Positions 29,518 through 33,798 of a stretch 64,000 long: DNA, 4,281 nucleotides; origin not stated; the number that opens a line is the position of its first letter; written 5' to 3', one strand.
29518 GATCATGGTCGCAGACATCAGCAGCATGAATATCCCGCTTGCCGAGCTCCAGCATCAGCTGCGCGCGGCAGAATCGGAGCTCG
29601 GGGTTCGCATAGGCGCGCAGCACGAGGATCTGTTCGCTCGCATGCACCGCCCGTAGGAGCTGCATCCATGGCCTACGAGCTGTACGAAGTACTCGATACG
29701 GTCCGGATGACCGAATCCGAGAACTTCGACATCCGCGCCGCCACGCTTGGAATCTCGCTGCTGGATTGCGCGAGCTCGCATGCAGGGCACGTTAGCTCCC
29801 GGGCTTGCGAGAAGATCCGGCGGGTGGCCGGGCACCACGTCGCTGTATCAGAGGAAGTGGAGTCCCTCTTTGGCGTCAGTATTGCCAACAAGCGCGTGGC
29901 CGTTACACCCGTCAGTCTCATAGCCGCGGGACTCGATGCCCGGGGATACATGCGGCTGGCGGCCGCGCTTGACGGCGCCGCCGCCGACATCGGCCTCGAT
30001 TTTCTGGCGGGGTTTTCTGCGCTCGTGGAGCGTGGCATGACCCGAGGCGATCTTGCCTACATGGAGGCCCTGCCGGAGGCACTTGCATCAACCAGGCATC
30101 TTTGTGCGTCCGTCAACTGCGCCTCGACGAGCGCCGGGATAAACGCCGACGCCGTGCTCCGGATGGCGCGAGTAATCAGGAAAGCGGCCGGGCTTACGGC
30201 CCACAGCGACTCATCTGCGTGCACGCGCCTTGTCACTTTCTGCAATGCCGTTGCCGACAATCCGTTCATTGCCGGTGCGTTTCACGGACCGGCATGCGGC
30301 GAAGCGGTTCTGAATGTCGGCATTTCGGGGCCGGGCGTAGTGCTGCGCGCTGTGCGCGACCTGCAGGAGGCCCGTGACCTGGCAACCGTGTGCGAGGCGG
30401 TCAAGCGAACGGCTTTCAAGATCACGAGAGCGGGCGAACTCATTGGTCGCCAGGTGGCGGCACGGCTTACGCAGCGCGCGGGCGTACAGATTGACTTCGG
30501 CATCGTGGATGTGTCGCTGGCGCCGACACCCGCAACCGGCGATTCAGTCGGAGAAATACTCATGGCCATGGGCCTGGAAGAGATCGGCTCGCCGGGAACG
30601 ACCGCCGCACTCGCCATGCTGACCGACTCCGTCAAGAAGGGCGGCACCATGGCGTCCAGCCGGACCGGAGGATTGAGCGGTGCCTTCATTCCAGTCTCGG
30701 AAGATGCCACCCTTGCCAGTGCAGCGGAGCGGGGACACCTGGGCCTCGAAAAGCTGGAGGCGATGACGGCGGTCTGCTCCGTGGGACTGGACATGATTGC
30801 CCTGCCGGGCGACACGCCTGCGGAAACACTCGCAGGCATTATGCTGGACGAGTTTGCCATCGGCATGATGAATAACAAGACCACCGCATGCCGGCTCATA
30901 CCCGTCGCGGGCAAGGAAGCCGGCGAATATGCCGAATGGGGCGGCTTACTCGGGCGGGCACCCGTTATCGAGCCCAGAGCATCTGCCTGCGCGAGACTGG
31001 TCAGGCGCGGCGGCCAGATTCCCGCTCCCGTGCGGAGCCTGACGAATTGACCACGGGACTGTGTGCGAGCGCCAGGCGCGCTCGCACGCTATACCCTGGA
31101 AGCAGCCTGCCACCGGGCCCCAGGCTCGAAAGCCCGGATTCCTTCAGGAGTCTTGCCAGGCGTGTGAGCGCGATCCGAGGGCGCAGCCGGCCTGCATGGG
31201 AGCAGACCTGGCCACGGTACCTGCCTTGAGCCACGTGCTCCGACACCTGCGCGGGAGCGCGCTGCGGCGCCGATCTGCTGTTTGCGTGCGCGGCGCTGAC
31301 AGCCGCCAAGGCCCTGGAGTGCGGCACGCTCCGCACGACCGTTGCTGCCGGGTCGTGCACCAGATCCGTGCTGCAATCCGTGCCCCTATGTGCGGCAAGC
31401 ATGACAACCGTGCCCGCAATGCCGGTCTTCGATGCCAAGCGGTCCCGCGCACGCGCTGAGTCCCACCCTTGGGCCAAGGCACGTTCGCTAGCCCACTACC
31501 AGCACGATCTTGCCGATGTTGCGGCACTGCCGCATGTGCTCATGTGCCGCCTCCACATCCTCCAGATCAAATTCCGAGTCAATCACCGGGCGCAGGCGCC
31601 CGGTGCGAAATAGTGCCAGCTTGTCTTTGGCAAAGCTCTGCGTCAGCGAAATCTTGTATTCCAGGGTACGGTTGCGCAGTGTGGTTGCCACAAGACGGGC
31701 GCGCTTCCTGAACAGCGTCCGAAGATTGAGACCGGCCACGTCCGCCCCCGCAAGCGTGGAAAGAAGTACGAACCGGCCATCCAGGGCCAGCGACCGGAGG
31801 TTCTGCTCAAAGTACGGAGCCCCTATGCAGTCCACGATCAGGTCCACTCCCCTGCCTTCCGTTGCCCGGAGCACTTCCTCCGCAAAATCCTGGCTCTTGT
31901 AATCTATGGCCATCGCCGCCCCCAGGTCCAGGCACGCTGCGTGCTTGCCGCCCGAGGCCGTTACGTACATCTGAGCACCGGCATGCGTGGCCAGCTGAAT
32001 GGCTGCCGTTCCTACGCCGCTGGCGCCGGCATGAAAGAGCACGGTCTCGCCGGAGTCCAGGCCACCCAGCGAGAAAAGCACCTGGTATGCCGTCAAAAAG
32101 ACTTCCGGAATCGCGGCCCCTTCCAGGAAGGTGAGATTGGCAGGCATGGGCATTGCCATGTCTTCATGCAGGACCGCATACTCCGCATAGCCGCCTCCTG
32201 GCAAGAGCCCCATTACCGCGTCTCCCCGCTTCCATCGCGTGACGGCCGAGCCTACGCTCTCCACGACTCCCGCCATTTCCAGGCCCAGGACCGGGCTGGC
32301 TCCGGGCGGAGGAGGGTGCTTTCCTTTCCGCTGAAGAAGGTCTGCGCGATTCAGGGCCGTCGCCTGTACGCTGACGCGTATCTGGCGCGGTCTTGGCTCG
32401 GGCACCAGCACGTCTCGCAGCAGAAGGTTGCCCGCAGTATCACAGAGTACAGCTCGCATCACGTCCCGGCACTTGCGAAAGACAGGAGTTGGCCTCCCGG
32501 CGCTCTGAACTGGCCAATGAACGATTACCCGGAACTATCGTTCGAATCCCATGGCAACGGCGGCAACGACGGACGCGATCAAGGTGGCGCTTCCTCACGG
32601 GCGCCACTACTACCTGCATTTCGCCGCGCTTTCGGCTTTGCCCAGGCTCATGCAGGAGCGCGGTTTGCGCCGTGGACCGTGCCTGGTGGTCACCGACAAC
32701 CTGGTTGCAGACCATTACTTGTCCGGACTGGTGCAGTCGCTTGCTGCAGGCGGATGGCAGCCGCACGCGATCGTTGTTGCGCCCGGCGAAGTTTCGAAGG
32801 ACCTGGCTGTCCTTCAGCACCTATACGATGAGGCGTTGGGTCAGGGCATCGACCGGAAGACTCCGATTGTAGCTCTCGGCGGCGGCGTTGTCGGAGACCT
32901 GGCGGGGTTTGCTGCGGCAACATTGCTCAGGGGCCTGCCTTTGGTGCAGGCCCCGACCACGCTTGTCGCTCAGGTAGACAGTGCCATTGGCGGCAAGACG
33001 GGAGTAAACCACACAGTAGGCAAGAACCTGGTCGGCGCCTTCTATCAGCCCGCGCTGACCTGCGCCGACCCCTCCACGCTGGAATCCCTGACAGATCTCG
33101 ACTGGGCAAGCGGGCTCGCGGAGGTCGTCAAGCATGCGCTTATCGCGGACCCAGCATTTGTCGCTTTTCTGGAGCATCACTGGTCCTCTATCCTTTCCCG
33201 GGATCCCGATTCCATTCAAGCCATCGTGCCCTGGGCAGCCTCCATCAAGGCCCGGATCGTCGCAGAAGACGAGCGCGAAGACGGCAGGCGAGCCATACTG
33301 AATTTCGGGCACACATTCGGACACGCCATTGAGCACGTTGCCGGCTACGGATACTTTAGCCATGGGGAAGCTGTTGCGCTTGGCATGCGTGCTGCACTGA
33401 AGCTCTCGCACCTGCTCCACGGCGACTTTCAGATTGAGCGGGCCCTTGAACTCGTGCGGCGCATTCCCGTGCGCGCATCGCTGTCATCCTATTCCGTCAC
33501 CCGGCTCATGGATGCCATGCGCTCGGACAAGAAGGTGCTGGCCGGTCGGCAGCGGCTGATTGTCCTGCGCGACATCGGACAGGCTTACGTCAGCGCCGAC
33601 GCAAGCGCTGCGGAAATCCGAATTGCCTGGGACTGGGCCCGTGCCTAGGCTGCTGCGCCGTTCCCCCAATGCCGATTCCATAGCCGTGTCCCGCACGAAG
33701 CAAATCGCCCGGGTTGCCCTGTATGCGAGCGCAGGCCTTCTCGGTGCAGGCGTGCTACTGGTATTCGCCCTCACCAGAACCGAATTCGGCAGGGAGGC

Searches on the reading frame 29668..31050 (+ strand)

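Call 8: search_protein_families(library=pfam, proteins=[window:29668-31050:+], max_evalue=0.00001)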
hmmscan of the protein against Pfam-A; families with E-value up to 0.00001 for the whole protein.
window:29668-31050:+ (460 aa): 1 family
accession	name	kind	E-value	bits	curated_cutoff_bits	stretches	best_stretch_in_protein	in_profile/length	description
PF05167.17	DUF711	-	4.2e-163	543.4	25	1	13-430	1-412/413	Uncharacterised ACR (DUF711)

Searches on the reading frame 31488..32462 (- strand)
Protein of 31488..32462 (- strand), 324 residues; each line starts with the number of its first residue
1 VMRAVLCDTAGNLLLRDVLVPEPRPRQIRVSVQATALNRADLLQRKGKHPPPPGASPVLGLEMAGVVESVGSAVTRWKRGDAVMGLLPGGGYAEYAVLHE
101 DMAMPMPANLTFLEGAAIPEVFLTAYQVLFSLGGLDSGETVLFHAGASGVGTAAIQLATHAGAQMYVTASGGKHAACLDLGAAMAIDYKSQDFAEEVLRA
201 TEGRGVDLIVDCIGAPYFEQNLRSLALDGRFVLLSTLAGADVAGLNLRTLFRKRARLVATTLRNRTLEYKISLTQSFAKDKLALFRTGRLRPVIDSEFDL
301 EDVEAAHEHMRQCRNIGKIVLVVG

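Call 8: search_protein_families(library=pfam, proteins=[window:31488-32462:-], max_evalue=0.00001)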
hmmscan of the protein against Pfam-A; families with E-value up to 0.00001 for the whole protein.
window:31488-32462:- (324 aa): 3 families
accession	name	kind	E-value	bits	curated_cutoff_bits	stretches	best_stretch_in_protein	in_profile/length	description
PF13602.12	ADH_zinc_N_2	-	1.8e-25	90.8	27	1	180-321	1-134/134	Zinc-binding dehydrogenase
PF00107.32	ADH_zinc_N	-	1.7e-23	83.4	31.8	1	149-266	1-117/129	Zinc-binding dehydrogenase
PF08240.17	ADH_N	-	1.5e-16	60.9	23.5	1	25-107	2-103/104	Alcohol dehydrogenase GroES-like domain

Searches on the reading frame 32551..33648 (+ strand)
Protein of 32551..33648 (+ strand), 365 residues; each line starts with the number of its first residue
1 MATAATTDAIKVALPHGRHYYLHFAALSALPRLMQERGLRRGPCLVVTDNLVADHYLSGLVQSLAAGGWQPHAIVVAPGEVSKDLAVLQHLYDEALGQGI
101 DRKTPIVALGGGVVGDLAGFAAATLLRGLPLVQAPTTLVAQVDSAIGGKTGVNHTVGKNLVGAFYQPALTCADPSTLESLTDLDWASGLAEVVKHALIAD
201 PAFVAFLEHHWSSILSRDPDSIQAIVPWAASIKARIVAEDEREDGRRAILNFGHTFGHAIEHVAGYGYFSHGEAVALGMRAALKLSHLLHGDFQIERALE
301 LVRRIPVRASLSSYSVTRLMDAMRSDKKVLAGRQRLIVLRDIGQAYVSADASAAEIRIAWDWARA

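Call 8: search_protein_families(library=pfam, proteins=[window:32551-33648:+], max_evalue=0.00001)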
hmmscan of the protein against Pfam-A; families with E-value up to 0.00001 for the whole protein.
window:32551-33648:+ (365 aa): 2 families
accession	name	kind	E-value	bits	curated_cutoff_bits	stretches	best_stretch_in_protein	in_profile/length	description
PF24621.2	DHQS_C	-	2.6e-41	141.3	27.6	1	188-329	1-144/144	3-dehydroquinate synthase C-terminal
PF01761.26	DHQ_synthase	-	2.2e-40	137.4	24.2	1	74-182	2-110/115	3-dehydroquinate synthase N-terminal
